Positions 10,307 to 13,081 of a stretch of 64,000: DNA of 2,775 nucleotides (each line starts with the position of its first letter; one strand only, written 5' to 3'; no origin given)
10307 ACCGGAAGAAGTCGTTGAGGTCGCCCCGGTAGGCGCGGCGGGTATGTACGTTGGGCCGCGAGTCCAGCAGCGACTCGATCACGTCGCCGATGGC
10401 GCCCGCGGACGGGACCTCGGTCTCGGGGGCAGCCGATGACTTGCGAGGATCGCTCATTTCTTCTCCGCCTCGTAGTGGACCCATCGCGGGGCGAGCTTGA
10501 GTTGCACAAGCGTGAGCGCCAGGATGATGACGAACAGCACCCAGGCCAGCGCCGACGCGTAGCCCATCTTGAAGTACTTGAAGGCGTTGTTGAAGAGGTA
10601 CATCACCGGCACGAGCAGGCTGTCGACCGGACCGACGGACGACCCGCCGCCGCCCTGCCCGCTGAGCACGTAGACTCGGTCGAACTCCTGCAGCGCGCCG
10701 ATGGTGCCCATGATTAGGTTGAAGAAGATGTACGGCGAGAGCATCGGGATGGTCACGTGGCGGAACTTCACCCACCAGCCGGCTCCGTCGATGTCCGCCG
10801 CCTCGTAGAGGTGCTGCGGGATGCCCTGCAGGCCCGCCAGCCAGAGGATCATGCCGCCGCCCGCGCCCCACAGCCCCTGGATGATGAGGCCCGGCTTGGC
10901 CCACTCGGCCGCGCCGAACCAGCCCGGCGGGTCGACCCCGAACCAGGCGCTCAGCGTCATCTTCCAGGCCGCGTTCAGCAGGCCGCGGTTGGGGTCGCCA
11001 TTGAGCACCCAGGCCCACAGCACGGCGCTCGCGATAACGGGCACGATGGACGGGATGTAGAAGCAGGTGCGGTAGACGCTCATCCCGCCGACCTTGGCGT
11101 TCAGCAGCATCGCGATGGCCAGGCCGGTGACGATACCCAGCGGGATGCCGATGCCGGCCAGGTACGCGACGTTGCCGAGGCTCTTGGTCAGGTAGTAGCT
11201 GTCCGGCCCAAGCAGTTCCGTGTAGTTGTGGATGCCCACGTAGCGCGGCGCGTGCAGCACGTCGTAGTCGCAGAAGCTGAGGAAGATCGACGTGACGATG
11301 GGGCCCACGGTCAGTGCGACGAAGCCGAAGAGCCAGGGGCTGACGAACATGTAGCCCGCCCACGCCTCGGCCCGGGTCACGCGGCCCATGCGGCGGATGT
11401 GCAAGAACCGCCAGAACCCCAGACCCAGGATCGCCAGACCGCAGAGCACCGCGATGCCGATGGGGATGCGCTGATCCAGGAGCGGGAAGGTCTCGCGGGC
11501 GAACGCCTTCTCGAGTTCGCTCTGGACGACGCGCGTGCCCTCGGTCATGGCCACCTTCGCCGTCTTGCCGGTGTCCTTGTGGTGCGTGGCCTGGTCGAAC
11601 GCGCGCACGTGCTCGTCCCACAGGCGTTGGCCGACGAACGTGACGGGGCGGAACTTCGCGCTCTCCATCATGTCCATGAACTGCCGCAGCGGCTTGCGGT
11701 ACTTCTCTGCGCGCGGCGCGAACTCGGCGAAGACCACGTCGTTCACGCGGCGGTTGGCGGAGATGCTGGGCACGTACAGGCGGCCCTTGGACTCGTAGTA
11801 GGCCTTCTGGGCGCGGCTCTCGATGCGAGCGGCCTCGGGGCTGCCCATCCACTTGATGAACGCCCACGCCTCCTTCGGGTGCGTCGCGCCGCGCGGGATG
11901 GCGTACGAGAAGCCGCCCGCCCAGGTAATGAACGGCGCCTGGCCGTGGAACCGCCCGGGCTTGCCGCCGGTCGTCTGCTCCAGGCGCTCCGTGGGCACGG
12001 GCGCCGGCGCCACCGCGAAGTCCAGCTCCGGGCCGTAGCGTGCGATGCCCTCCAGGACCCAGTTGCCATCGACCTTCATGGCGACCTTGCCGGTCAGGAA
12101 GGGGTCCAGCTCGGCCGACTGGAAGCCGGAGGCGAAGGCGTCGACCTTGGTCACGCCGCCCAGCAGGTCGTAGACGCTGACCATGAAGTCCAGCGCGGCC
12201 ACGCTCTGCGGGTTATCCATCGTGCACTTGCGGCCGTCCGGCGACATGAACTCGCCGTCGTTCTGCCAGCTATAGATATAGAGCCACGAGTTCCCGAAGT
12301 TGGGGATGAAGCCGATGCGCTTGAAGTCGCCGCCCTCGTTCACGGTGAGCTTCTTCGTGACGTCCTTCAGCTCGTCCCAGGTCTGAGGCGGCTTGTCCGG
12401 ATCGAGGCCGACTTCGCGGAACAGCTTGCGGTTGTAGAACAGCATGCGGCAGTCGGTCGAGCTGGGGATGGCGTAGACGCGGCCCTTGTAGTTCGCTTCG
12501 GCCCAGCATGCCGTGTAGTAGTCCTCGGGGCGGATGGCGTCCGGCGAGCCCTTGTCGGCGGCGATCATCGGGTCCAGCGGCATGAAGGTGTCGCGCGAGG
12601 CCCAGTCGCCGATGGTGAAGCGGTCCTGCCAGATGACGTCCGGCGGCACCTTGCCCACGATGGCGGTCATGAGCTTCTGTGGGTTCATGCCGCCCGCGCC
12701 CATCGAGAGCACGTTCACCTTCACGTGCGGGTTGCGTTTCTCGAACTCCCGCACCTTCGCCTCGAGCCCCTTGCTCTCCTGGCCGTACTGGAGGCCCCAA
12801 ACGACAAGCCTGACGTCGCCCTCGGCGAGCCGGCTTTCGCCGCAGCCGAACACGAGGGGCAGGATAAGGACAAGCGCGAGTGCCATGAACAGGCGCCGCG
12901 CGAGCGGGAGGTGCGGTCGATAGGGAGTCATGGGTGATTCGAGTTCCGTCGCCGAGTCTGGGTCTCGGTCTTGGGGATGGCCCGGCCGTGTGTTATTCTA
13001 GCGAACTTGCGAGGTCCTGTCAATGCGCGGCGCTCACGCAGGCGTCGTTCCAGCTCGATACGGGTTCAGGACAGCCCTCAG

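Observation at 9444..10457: Tyrosine-recombinase-like gene without the catalytic Tyr, translationally coupled inside an ABC transporter operon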

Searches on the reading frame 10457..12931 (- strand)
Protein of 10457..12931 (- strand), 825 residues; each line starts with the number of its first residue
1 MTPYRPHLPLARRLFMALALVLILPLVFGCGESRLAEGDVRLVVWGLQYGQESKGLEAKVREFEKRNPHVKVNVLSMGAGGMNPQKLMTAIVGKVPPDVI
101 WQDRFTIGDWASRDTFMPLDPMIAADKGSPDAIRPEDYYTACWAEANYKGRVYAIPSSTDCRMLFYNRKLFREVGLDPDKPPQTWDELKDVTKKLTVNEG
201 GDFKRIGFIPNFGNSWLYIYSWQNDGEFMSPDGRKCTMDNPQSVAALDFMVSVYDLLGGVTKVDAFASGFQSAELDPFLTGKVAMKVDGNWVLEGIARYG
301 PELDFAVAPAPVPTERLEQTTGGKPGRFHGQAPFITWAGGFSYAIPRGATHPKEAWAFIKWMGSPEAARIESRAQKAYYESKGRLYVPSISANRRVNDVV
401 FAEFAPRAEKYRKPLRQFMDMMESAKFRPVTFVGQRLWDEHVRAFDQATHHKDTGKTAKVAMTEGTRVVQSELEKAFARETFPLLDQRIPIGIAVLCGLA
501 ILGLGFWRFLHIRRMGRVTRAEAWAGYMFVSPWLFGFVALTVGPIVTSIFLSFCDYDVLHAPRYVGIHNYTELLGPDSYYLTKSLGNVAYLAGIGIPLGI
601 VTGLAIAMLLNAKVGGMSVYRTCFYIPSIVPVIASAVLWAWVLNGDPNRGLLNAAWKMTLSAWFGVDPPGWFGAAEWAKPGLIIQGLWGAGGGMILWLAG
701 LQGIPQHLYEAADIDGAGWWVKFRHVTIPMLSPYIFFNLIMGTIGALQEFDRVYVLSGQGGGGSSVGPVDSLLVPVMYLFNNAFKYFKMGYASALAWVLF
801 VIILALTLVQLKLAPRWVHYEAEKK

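Call 4: search_protein_families(library=pfam, proteins=[window:10457-12931:-], max_evalue=0.1)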
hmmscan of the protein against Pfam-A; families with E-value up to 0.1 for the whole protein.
window:10457-12931:- (825 aa): 4 families
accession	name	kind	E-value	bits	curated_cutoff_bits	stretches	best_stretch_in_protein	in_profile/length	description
PF01547.30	SBP_bac_1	-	2.2e-41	143.3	26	1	52-368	4-306/307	Bacterial extracellular solute-binding protein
PF13416.11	SBP_bac_8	-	8.2e-34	118.1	27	1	60-369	3-250/279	Bacterial extracellular solute-binding protein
PF00528.27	BPD_transp_1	-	7.9e-14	52.2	26.4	1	596-817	2-182/184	Binding-protein-dependent transport system inner membrane component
PF13531.11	SBP_bac_11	-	0.027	14.7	25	0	341-370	191-220/227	Bacterial extracellular solute-binding protein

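Call 6: search_protein_families(library=ncbifam, proteins=[window:10457-12931:-], max_evalue=0.01)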
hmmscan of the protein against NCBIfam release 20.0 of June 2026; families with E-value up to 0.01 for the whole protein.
window:10457-12931:- (825 aa): 19 families
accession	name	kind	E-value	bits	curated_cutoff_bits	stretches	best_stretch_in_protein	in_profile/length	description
NF007852.0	PRK10561.1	equivalog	6.4e-23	82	335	1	521-820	9-294/295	sn-glycerol-3-phosphate ABC transporter permease UgpA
NF008232.0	PRK10999.1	equivalog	4.5e-17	62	392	1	592-814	294-515/520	maltose ABC transporter permease MalF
NF040931.1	ABC_arch_GlcT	equivalog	8.3e-16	58.4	360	1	537-808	8-269/278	glucose ABC transporter permease GlcT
NF008211.0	PRK10974.1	equivalog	8e-09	34.6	411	1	147-197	133-183/439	sn-glycerol-3-phosphate ABC transporter substrate-binding protein UgpB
TIGR03850.1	bind_CPR_0540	equivalog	1.7e-08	33.5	299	1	149-382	148-364/437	carbohydrate ABC transporter substrate-binding protein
NF007011.0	PRK09474.1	equivalog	9e-08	31.3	291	1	18-311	10-274/396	maltose/maltodextrin ABC transporter substrate-binding protein MalE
TIGR00969.1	3a0106s02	subfamily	6.7e-06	25.7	240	1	704-810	169-266/272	sulfate ABC transporter permease subunit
NF053763.1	ABCarbgalBndGanS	equivalog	7.5e-06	25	700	1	36-228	35-214/420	galactooligosaccharide ABC transporter substrate-binding protein GanS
TIGR02140.1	permease_CysW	equivalog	1.3e-05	24.9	329.1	1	710-808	161-254/261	sulfate ABC transporter permease subunit CysW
TIGR03262.1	PhnU2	equivalog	2.5e-05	23.1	593.25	1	544-739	21-194/546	putative 2-aminoethylphosphonate ABC transporter permease subunit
TIGR03851.1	chitin_NgcE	equivalog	0.00013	21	399.65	1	63-196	63-194/450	N-acetylglucosamine/diacetylchitobiose ABC transporter substrate-binding protein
TIGR01581.1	Mo_ABC_porter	hypoth_equivalog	0.00019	21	210.3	1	699-763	124-188/225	ABC transporter permease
NF008231.0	PRK10998.1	equivalog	0.00026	20.6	261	1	701-752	181-232/296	maltose ABC transporter permease MalG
TIGR02139.1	permease_CysT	equivalog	0.0016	18.1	246.1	1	701-809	155-254/265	sulfate ABC transporter permease subunit CysT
NF008208.0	PRK10971.1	equivalog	0.0016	18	415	1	705-809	167-262/277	sulfate/thiosulfate ABC transporter permease CysT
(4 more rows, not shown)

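Call 43: list_cluster_members(proteins=[P0001, P0002, window:10457-12931:-])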
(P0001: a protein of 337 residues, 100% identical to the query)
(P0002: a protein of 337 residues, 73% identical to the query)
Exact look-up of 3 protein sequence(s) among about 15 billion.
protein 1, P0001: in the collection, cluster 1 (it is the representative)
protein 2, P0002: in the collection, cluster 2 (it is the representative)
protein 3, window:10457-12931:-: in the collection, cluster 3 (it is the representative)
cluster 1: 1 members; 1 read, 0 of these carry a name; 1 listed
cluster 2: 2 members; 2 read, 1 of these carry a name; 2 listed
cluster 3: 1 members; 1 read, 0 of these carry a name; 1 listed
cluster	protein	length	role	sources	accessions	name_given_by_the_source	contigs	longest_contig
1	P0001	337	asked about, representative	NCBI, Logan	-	-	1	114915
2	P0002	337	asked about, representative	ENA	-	-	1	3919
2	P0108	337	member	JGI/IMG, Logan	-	integrase/recombinase XerC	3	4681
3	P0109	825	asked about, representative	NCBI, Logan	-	-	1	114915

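Call 56: find_homologous_proteins(query=window:10457-12931:-, max_evalue=1e-50)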
Query window:10457-12931:- (825 aa): 1232 proteins with E <= 1e-50 among 8000 candidates; the best 120 are listed.
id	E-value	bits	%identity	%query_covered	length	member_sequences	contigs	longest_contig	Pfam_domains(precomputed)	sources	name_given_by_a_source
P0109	0.0e+0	1937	100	100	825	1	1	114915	PF13416.12,PF00528.28,PF01547.31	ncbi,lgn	-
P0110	0.0e+0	1488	78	97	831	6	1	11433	PF13416.12,PF00528.28,PF01547.31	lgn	-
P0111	0.0e+0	1484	77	99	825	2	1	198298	PF13416.12,PF00528.28,PF01547.31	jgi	-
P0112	0.0e+0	1471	77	97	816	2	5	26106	PF13416.12,PF00528.28,PF01547.31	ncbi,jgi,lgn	jgi:multiple sugar transport system permease protein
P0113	0.0e+0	1450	76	99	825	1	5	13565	PF13416.12,PF00528.28,PF01547.31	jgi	jgi:multiple sugar transport system permease protein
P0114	0.0e+0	1448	76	98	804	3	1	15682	PF13416.12,PF00528.28,PF01547.31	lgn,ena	-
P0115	0.0e+0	1444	75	99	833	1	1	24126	PF13416.12,PF00528.28,PF01547.31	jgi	jgi:ABC-type sugar transport system permease subunit/ABC-type glycerol-3-phosphate transport system 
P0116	0.0e+0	1443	75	100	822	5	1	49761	PF13416.12,PF00528.28,PF01547.31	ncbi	-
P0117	0.0e+0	1442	75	99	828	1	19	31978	PF13416.12,PF00528.28,PF01547.31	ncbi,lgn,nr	ncbi:MAG: extracellular solute-binding protein [Chthonomonadales bacterium]|nr:extracellular solute-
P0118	0.0e+0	1436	76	98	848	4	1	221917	PF13416.12,PF00528.28,PF01547.31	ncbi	-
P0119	0.0e+0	1426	77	97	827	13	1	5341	PF13416.12,PF00528.28,PF01547.31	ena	-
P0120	0.0e+0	1425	78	95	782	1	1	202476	PF13416.12,PF00528.28,PF01547.31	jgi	jgi:multiple sugar transport system permease protein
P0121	0.0e+0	1423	76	97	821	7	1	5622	PF13416.12,PF00528.28,PF01547.31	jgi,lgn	-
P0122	0.0e+0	1419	74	99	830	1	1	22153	PF13416.12,PF00528.28,PF01547.31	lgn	-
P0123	0.0e+0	1416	73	97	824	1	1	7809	PF13416.12,PF00528.28,PF01547.31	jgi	jgi:ABC-type sugar transport system permease subunit/ABC-type glycerol-3-phosphate transport system 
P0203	0.0e+0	1153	64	96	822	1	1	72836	PF13416.12,PF00528.28,PF01547.31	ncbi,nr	ncbi:MAG: extracellular solute-binding protein [Capsulimonadales bacterium]|nr:extracellular solute-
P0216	0.0e+0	1132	63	95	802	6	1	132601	PF13416.12,PF00528.28,PF01547.31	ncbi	ncbi:MAG TPA: extracellular solute-binding protein [Abditibacteriaceae bacterium]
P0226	0.0e+0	1127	62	98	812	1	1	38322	PF13416.12,PF00528.28,PF01547.31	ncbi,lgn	ncbi:MAG: hypothetical protein OHK0029_37760 [Armatimonadaceae bacterium]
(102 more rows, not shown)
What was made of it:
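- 10454..12931 (-): 825-aa fusion of a sugar-type solute-binding protein and a MalF/UgpA-like permease. Its stop overlaps the recombinase start (ATGA). Conserved at 60-78% identity across Armatimonadota (call 56).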

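Call 57: find_encoding_contigs(protein=P0111, flank=6000, max_places=2)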
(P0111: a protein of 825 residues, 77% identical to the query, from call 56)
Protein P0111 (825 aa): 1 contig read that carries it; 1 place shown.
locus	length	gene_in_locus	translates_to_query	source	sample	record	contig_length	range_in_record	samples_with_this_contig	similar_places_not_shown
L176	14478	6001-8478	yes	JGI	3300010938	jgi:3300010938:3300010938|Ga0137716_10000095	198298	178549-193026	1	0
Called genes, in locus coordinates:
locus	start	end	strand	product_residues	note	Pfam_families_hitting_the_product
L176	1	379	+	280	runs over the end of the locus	PF00889:EF_TS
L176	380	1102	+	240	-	PF00696:AA_kinase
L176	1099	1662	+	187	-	PF01765:RRF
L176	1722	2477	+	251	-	PF01255:Prenyltransf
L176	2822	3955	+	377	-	PF00266:Aminotran_5, PF01041:DegT_DnrJ_EryC1 (weak)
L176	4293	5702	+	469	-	PF04305:DUF455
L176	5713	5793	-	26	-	-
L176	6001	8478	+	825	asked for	PF01547:SBP_bac_1, PF13416:SBP_bac_8, PF00528:BPD_transp_1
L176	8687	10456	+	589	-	PF13517:FG-GAP_3, PF01839:FG-GAP (weak), PF13517:FG-GAP_3, PF07593:UnbV_ASPIC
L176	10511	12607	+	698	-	PF20581:DUF6785, PF20580:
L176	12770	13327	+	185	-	PF12708:Pect-lyase_RHGA_epim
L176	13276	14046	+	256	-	-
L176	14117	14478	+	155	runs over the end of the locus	PF14343:PrcB_C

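Call 58: find_encoding_contigs(protein=P0203, flank=6000, max_places=2)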
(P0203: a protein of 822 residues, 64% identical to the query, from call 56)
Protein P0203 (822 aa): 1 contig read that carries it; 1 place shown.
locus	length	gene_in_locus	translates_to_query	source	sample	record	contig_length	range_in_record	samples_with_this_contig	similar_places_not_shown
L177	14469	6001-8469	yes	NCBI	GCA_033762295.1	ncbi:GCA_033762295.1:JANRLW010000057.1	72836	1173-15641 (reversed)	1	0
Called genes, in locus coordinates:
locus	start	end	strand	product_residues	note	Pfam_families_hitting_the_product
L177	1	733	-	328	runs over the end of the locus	PF00226:DnaJ, PF01556:DnaJ_C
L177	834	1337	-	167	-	PF17886:ArsA_HSP20 (faint), PF00011:HSP20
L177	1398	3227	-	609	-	PF00012:HSP70, PF06723:MreB_Mbl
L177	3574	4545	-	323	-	PF00248:Aldo_ket_red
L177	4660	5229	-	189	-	PF01966:HD (weak)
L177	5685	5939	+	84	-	-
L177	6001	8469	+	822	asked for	PF01547:SBP_bac_1, PF13416:SBP_bac_8, PF00528:BPD_transp_1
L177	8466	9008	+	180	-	PF21820:DUF6886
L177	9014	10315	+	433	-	PF00528:BPD_transp_1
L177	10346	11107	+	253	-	-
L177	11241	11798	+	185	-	PF13505:OMP_b-brl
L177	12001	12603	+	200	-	-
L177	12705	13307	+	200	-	-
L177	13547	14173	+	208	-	-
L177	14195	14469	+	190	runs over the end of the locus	-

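Call 59: find_encoding_contigs(protein=P0216, flank=5000, max_places=2)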
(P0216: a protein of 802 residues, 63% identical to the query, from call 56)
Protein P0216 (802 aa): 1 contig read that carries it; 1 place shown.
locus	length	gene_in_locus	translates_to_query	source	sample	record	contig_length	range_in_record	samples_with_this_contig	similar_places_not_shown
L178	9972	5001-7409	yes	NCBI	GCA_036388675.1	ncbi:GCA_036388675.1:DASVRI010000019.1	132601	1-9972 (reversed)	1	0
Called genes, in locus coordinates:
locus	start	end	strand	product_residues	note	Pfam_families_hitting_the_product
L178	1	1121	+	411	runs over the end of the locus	PF01960:ArgJ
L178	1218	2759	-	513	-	PF00012:HSP70, PF06723:MreB_Mbl, PF00012:HSP70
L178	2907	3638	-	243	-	PF01025:GrpE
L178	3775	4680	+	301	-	PF09844:DUF2071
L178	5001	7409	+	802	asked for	PF01547:SBP_bac_1, PF13416:SBP_bac_8, PF00528:BPD_transp_1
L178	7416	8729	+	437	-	PF00528:BPD_transp_1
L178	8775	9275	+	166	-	-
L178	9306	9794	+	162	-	PF07883:Cupin_2, PF00190:Cupin_1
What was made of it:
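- An empty junction exists in Abditibacteriaceae (call 59).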

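Call 60: find_encoding_contigs(protein=P0226, flank=5000, max_places=2)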
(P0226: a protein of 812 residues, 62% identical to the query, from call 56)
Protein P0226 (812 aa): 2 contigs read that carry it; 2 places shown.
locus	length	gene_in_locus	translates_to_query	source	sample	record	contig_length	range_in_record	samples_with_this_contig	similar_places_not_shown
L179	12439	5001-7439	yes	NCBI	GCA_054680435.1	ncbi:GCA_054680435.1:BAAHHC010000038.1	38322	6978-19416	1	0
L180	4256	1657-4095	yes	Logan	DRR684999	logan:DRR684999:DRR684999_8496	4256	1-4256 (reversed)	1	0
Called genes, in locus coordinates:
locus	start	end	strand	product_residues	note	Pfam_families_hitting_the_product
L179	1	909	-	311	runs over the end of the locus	PF01219:DAGK_prokar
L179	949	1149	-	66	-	PF00313:CSD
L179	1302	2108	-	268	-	PF05721:PhyH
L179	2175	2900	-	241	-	PF06940:DUF1287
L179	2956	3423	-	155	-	PF08378:NERD (weak), PF02021:UPF0102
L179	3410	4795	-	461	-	PF03415:Peptidase_C11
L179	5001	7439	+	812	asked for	PF01547:SBP_bac_1, PF13416:SBP_bac_8, PF00528:BPD_transp_1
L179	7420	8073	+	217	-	PF21820:DUF6886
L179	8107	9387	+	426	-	PF00528:BPD_transp_1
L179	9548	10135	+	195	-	PF13505:OMP_b-brl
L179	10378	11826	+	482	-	PF00875:DNA_photolyase, PF03441:FAD_binding_7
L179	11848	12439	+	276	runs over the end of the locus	-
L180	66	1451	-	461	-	PF03415:Peptidase_C11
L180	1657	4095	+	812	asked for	PF01547:SBP_bac_1, PF13416:SBP_bac_8, PF00528:BPD_transp_1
